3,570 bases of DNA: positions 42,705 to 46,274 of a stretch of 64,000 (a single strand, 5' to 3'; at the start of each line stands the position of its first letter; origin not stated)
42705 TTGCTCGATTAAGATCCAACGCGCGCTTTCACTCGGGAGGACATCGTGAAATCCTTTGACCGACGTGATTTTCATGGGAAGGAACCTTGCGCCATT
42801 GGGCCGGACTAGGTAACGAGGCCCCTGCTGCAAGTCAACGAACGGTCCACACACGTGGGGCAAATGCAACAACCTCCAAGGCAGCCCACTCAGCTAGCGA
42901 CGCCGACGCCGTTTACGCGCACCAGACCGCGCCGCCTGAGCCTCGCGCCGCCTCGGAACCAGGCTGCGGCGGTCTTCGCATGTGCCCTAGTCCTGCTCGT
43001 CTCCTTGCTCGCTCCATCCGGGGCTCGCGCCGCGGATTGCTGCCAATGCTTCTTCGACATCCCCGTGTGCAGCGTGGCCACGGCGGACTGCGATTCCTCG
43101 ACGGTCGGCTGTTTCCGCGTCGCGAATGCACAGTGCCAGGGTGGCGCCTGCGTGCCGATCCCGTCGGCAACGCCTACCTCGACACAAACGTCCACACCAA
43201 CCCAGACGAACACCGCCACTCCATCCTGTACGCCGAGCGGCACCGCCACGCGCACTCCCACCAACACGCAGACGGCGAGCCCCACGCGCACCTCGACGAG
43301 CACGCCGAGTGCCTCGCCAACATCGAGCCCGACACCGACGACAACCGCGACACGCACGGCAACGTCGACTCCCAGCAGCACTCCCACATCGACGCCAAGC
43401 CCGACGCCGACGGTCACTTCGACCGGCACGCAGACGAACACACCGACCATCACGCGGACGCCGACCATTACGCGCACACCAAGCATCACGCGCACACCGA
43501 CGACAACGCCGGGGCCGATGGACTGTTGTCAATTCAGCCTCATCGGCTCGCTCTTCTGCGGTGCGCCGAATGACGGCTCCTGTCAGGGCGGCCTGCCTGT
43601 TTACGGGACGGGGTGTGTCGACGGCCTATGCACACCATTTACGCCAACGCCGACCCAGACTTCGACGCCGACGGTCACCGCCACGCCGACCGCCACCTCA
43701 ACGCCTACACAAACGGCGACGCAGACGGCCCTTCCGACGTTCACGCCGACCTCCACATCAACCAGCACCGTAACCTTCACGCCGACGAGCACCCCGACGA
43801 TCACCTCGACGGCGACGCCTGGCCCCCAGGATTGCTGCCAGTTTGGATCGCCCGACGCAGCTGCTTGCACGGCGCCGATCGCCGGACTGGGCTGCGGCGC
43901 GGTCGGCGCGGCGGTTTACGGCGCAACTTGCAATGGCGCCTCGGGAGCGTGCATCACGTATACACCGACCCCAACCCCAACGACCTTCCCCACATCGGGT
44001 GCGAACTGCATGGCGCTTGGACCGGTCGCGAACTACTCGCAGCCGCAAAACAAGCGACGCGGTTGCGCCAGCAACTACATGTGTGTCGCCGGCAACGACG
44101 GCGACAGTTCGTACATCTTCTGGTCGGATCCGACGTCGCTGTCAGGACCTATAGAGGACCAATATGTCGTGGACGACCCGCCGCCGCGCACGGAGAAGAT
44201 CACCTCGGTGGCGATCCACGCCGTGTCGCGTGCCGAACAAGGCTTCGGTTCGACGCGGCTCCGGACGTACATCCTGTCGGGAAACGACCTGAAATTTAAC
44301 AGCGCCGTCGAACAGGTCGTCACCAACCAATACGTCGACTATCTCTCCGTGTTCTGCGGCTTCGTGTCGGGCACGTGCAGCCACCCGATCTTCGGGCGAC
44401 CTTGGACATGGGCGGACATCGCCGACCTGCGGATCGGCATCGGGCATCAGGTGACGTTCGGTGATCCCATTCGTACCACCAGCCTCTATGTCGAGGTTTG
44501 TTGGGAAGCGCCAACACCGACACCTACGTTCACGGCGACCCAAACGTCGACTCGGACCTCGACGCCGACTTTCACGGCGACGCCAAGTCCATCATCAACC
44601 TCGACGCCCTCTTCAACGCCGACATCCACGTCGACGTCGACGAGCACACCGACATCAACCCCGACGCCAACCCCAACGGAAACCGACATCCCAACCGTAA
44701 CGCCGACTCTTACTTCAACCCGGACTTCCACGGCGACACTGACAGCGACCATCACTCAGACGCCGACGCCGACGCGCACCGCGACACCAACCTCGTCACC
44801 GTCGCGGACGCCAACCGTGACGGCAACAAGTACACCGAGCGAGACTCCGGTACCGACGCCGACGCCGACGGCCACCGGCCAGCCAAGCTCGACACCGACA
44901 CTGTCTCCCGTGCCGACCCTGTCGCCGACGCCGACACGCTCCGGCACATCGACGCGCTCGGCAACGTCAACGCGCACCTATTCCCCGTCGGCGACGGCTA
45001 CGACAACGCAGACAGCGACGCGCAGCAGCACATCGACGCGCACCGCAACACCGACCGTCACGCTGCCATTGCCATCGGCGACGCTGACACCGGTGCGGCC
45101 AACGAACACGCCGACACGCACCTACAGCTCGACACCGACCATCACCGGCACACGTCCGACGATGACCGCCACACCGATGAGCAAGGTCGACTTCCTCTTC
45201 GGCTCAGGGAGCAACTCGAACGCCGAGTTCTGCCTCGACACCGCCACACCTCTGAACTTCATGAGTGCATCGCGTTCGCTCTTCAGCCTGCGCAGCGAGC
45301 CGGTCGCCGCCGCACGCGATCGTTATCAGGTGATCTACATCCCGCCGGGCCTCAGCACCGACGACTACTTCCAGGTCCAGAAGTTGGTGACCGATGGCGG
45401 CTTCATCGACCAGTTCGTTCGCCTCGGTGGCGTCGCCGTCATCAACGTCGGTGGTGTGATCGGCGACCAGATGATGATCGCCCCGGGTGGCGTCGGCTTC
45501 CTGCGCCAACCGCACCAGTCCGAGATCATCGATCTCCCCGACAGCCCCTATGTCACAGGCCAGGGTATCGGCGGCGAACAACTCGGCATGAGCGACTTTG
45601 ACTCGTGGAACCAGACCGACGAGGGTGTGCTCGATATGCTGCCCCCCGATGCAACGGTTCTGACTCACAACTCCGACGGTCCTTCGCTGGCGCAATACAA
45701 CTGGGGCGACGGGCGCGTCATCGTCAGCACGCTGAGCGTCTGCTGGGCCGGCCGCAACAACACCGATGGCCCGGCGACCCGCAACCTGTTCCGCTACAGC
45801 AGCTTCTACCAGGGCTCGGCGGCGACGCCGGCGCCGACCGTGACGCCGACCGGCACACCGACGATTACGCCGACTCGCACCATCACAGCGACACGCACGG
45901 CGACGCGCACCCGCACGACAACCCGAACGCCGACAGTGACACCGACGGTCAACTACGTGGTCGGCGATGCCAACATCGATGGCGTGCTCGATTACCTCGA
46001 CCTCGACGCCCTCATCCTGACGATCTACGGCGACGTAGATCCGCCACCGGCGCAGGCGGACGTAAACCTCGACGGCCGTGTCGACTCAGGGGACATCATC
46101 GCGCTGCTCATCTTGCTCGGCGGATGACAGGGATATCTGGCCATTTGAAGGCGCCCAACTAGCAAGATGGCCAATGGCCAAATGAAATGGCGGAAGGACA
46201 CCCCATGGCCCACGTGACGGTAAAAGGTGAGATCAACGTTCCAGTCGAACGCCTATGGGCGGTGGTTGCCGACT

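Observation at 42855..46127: Novel modular secreted protein: three DCCQ[CF] cysteine modules, about 45% Pro/Thr linker, two unassigned domains and a canonical dockerin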

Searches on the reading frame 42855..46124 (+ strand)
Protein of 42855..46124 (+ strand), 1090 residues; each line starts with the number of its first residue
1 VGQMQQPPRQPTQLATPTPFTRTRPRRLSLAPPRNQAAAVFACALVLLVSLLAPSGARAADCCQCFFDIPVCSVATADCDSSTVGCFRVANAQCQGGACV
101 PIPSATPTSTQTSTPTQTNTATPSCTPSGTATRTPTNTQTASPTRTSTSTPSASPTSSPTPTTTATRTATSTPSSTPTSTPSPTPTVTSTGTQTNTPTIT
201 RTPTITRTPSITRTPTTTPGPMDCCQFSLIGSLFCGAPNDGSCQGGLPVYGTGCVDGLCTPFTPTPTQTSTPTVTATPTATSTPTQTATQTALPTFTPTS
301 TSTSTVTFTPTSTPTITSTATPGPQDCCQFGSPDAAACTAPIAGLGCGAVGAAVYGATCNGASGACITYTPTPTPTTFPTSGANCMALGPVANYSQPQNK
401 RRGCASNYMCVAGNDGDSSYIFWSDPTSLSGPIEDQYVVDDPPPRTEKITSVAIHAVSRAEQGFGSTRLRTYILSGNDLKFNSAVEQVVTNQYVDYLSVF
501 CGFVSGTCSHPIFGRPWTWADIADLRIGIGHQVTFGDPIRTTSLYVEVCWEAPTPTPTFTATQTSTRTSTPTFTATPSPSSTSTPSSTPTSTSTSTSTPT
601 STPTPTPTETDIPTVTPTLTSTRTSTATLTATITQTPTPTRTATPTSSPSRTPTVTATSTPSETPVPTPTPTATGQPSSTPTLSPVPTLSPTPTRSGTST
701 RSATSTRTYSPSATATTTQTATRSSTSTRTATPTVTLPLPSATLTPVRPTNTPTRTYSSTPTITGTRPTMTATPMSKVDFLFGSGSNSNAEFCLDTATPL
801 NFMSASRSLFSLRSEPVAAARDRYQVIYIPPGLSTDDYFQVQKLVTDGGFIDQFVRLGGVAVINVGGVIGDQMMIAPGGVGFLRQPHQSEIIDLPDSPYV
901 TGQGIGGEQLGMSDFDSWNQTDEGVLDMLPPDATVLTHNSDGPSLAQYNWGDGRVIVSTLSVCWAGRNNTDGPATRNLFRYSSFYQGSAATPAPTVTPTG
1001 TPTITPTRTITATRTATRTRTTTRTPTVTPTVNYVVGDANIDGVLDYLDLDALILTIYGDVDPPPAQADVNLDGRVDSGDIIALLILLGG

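Call 3: search_protein_families(library=pfam, proteins=[window:42855-46124:+], max_evalue=1)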
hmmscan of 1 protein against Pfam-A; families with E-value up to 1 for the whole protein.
window:42855-46124:+ (1090 aa): 1 family
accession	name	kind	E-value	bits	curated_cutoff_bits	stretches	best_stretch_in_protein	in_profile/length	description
PF00404.24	Dockerin_1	-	0.0032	18.1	22.9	1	1037-1082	2-50/57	Dockerin type I domain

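Call 4: search_protein_families(library=ncbifam, proteins=[window:42855-46124:+], max_evalue=1)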
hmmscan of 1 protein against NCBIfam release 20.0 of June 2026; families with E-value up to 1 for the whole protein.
window:42855-46124:+ (1090 aa): 1 family
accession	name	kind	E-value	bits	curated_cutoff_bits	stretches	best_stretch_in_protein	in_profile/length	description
NF007499.0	PRK10092.1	equivalog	0.22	11.3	314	1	851-880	132-161/183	maltose O-acetyltransferase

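Call 8: find_encoding_contigs(protein=window:42855-46124:+, flank=10000, max_places=6)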
Protein window:42855-46124:+ (1090 aa): no gene with exactly this product is on record in the collection.

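Call 10: find_encoding_contigs(protein=window:42864-46124:+, flank=10000, max_places=6)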
Protein window:42864-46124:+ (1087 aa): no gene with exactly this product is on record in the collection.

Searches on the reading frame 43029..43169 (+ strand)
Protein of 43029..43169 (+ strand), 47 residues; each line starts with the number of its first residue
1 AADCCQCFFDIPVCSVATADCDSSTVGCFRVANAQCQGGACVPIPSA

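Call 6: search_protein_families(library=pfam, proteins=[window:43029-43169:+], max_evalue=10)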
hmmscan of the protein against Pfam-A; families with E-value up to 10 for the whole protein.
seq(47 aa): 0 families

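Call 7: search_protein_families(library=ncbifam, proteins=[window:43029-43169:+], max_evalue=10)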
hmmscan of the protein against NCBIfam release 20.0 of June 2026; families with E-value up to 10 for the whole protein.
seq(47 aa): 0 families

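Call 32: find_homologous_proteins(query=A2, max_evalue=0.01)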
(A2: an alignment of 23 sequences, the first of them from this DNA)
Query A2 (23 sequences): 25 candidates shared short words with the query, none scored E <= 0.01.

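Call 52: search_solved_structures(query=A2, max_evalue=10)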
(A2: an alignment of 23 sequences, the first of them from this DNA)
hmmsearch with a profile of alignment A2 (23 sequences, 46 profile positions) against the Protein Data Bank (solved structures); distinct sequences matched with E-value up to 10: 6.
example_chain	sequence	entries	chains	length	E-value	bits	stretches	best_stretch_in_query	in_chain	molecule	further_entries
9ddx_A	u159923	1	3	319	0.39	14.5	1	18-43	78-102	P2X purinoceptor 2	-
9ddv_A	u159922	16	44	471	0.52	14.1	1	18-43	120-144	P2X purinoceptor 2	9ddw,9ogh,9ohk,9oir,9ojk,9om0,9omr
9z32_A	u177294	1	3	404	0.59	14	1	18-43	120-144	Isoform B of P2X purinoceptor 2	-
1ab1_A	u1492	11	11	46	0.6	13.9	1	4-37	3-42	CRAMBIN (SER22/ILE25) | CRAMBIN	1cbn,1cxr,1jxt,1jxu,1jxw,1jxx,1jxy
3ue7_B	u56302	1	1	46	2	12.3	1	4-37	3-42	Crambin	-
3ue7_A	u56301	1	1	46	2.1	12.2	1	4-37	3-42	D-Crambin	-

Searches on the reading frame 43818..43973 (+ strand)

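Call 6: search_protein_families(library=pfam, proteins=[window:43818-43973:+], max_evalue=10)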
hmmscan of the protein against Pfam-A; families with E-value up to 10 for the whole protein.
seq(52 aa): 0 families

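Call 7: search_protein_families(library=ncbifam, proteins=[window:43818-43973:+], max_evalue=10)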
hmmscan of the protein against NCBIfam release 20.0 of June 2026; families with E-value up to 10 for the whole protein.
seq(52 aa): 1 family
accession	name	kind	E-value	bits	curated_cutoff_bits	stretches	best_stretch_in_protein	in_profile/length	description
NF008387.0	PRK11183.1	equivalog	0.59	8.6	391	1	20-50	137-167/570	D-lactate dehydrogenase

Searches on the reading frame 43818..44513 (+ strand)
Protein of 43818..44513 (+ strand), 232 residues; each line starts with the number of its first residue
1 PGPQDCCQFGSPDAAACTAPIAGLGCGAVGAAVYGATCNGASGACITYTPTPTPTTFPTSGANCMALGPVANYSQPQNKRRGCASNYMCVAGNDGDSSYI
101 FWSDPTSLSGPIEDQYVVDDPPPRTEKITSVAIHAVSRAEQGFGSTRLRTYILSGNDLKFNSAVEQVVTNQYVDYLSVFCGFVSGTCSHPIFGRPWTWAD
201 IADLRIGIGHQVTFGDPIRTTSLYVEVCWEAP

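Call 36: search_protein_representatives(protein=window:43818-44513:+)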
Query: 232 residues. Proteins with E-value up to 0.001 (for the whole library): 44; up to 1e-10: 19; up to 1e-30: 3. The best 44 are listed.
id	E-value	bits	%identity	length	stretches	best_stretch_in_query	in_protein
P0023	1.2e-40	155.8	45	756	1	49-232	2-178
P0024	3.0e-39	151.2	36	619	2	39-229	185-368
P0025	4.4e-39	150.6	45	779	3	47-232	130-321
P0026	1.4e-26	109.6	37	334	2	45-229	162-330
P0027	2.7e-24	102.2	42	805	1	46-230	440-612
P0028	3.8e-23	98.5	41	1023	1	44-230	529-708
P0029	6.6e-23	97.7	37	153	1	74-229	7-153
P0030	1.2e-22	96.9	37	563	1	44-232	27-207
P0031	1.3e-21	93.4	40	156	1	33-178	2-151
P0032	7.2e-21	91.0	38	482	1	44-229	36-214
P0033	1.6e-20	89.8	38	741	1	43-229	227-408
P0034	2.0e-19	86.3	44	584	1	75-232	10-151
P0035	5.2e-19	84.9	41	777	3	11-230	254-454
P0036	4.3e-18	81.9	35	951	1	39-232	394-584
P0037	8.1e-17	77.7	37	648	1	57-230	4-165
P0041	6.0e-11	58.5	30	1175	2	59-232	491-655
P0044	2.7e-08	49.8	32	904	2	50-228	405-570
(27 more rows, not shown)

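Call 49: search_protein_families(library=pfam, proteins=[P0027, P0028, P0030, P0033, P0036, P0035, P0037, P0024, P0041, P0044], max_evalue=0.01)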
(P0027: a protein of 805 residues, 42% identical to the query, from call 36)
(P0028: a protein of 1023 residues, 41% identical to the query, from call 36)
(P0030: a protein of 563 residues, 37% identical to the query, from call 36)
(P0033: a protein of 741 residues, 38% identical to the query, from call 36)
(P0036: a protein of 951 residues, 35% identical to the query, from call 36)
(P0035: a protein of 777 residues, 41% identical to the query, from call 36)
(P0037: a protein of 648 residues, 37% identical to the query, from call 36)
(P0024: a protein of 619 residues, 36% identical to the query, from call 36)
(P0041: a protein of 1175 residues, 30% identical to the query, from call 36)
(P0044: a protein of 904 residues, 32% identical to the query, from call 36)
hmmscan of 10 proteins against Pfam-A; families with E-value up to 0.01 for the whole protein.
P0027 (805 aa): 2 families
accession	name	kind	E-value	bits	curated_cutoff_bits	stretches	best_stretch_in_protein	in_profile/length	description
PF07995.17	GSDH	-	5.7e-40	138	25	1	30-357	2-321/332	Glucose / Sorbosone dehydrogenase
PF00404.24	Dockerin_1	-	9.3e-08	32.6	22.9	1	681-727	9-55/57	Dockerin type I domain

P0028 (1023 aa): 8 families
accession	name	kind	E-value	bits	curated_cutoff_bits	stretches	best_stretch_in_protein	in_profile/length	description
PF00413.30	Peptidase_M10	-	4.6e-05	23.8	24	1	349-374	104-129/159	Matrixin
PF17210.9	SdrD_B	-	6.5e-05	23.5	29.7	0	726-771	22-70/112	SdrD B-like domain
PF00404.24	Dockerin_1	-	0.00011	22.8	22.9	1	773-819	8-54/57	Dockerin type I domain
PF13583.11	Reprolysin_4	-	0.00094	19.3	22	1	346-380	128-162/203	Metallo-peptidase family M12B Reprolysin-like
PF16313.11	DUF4953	-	0.001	18.8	24.2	1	354-386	14-47/316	Met-zincin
PF13688.12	Reprolysin_5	-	0.0019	18.9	27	1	311-375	112-163/196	Metallo-peptidase family M12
PF13582.12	Reprolysin_3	-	0.0025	18.8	22.4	1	305-370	77-123/123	Metallo-peptidase family M12B Reprolysin-like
PF13715.12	CarbopepD_reg_2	-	0.0065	16.9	32.2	0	715-763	1-48/88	CarboxypepD_reg-like domain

P0030 (563 aa): 3 families
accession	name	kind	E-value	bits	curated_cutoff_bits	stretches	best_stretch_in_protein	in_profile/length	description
PF13620.12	CarboxypepD_reg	-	8.8e-06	26.4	32.3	1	249-304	1-58/82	Carboxypeptidase regulatory-like domain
PF00404.24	Dockerin_1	-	0.00021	21.8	22.9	1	307-351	7-51/57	Dockerin type I domain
PF17210.9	SdrD_B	-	0.0036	17.9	29.7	1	260-307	21-71/112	SdrD B-like domain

P0033 (741 aa): 1 family
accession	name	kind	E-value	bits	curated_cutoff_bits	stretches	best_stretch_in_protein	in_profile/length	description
PF01186.22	Lysyl_oxidase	-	2.8e-32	112.5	20.4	1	73-222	47-196/204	Lysyl oxidase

P0036 (951 aa): 2 families
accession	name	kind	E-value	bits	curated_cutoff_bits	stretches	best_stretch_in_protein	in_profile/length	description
PF16499.11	Melibiase_2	-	2.1e-27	96.6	23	1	22-291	35-284/284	Alpha galactosidase A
PF17801.7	Melibiase_C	-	1.9e-15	57.1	22.9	1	305-378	3-71/71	Alpha galactosidase C-terminal beta sandwich domain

P0035 (777 aa): 0 families

P0037 (648 aa): 0 families

P0024 (619 aa): 1 family
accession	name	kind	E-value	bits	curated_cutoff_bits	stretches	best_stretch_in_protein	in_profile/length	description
PF22352.2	K319L-like_PKD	-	6.6e-07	29.7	27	1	124-178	29-84/84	K319L-like, PKD domain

P0041 (1175 aa): 3 families
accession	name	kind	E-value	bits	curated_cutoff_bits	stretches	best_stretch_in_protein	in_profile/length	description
PF18998.6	Flg_new_2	-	2.7e-41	139.8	23.6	5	422-490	1-71/73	Divergent InlB B-repeat domain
PF09479.16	Flg_new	-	2.1e-14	53.8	27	3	279-339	1-60/65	Listeria-Bacteroides repeat domain (List_Bact_rpt)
PF02494.22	HYR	-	3.5e-09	37.3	21.7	1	731-809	1-81/81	HYR domain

P0044 (904 aa): 0 families

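Call 53: search_solved_structures(query=A4, max_evalue=10)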
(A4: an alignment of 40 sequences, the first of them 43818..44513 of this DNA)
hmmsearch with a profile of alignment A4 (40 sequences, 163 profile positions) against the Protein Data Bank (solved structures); distinct sequences matched with E-value up to 10: 0.

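Call 56: predict_structure(alignment_id=A4)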
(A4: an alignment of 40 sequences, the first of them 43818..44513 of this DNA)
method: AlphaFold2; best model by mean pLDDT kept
length: 232 residues; sequences in the alignment: 40
mean_pLDDT: 92.2   pTM: 0.77
mean pLDDT of the five models: 92.2, 92.0, 91.9, 91.6, 91.2
residues with pLDDT >= 90: 179; 70-90: 43; 50-70: 10; < 50: 0
segments of 3 or more residues with pLDDT < 50: none
pLDDT, mean of each block of 10 residues (from residue 1): 85 83 87 88 83 76 95 95 96 96 97 97 95 98 98 93 94 96 82 95 97 98 97 86
secondary structure, 60 per line:
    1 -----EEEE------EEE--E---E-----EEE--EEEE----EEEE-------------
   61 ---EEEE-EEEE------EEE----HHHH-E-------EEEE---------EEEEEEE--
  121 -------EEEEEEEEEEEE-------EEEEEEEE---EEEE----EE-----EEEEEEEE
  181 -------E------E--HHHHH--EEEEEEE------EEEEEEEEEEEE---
elements in order: E6-9 E16-18 E31-33 E36-39 E44-47 E64-67 E69-72 E79-81 H86-89 E99-102 E112-118 E128-139 E147-154 E158-161 E173-180 H198-202 E205-211 E218-229

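Call 62: search_protein_families(library=ncbifam, proteins=[P0030, P0028], max_evalue=1)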
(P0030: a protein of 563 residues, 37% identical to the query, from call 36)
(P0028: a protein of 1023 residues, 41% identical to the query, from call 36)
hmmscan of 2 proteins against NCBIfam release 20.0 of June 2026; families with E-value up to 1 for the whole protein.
P0030 (563 aa): 2 families
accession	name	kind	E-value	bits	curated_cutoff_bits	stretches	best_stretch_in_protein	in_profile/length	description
NF052345.1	S_layer_anammox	exception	2.5e-07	28.5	1400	1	209-298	1282-1363/1596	Kustd1514 family S-layer glycoprotein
NF005337.1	PRK06856.1-3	equivalog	0.06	13.3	201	1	325-394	44-110/143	DNA polymerase III subunit psi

P0028 (1023 aa): 3 families
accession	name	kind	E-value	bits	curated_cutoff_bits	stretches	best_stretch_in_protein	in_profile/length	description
NF041905.1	MXAN_2677_2678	equivalog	2.4e-05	23.5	250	1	352-419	183-242/283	myxosortase-dependent metalloprotease, MXAN_2677/MXAN_2678 family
NF033823.0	archmetzin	subfamily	0.038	13.9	145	1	353-372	122-141/170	archaemetzincin family Zn-dependent metalloprotease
NF035945.1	Zn_serralysin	subfamily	0.17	11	500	1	356-388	164-196/462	serralysin family metalloprotease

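Call 67: fold_search(model_id=the predicted structure, library=pdb)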
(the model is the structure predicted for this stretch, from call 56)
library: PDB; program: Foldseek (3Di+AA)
matches with E <= 10: 1535; with E <= 0.001: 24
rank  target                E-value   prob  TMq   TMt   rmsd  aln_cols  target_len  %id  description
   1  1k42_MODEL_1_A        6.7e-05  1.00  0.39  0.52   8.0       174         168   11  The Solution Structure of the CBM4-2 Carbohydrate Binding Module from a Thermostable Rhodothermus marinus Xyla (released 2002-05-29)
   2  7qx7                  2.3e-04  1.00  0.41  0.18   6.2       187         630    8  mosquitocidal Cry11Aa-F17Y determined at pH 7 from naturally-occurring nanocrystals by Serial femtosecond crystallograph (released 2022-07-27)
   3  2xom_A                2.5e-04  1.00  0.32  0.46   8.0       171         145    9  Atomic resolution structure of TmCBM61 in complex with beta-1,4- galactotriose (released 2010-09-08)
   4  2xon_L                3.1e-04  1.00  0.33  0.48   8.0       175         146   10  Structure of TmCBM61 in complex with beta-1,4-galactotriose at 1.4 A resolution (released 2010-09-08)
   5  7r1e_B                3.8e-04  1.00  0.41  0.18   6.2       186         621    8  Mosquitocidal Cry11Ba determined at pH 10.4 from naturally-occurring nanocrystals by Serial femtosecond crystallograph (released 2022-07-27)
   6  7qx6                  3.8e-04  1.00  0.40  0.17   6.2       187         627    8  mosquitocidal Cry11Aa-E583Q determined at pH 7 from naturally-occurring nanocrystals by Serial femtosecond crystallograp (released 2022-07-27)
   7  9jsl_D                4.0e-04  1.00  0.32  0.19   8.1       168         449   11  Clostridium perfringens iota toxin pore Ib in prepore V state (released 2025-05-14)
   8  1us2_A                4.0e-04  1.00  0.33  0.17   8.9       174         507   11  Xylanase10C (mutant E385A) from Cellvibrio japonicus in complex with xylopentaose (released 2003-12-18)
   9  7qx5                  4.5e-04  1.00  0.42  0.18   6.0       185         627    8  mosquitocidal Cry11Aa-Y449F determined at pH 7 from naturally-occurring nanocrystals by Serial femtosecond crystallograp (released 2022-07-27)
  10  8a28_A                4.7e-04  1.00  0.37  0.24  11.9       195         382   10  Structure of the astacin zymogen of LAST-MAM from Limulus polyphemus (released 2022-10-19)
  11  4moa                  4.7e-04  1.00  0.38  0.17   6.0       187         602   10  Crystal structure of CRY4BA-R203Q TOXIN (released 2014-12-10)
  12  1w99                  5.2e-04  1.00  0.39  0.19   5.8       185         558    9  Mosquito-larvicidal toxin Cry4Ba from Bacillus thuringiensis ssp. Israelensis (released 2005-04-11)
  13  5jmo_A                5.2e-04  1.00  0.31  0.18  10.5       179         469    7  X-ray structure of furin in complex with the inhibitory antibody Nb14 (released 2016-12-07)
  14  7r1e_A                5.8e-04  1.00  0.41  0.18   6.2       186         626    8  Mosquitocidal Cry11Ba determined at pH 10.4 from naturally-occurring nanocrystals by Serial femtosecond crystallograph (released 2022-07-27)
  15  9jsi_A                6.2e-04  1.00  0.31  0.18   8.4       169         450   11  Clostridium perfringens iota toxin pore Ib in prepore II state (released 2025-05-14)
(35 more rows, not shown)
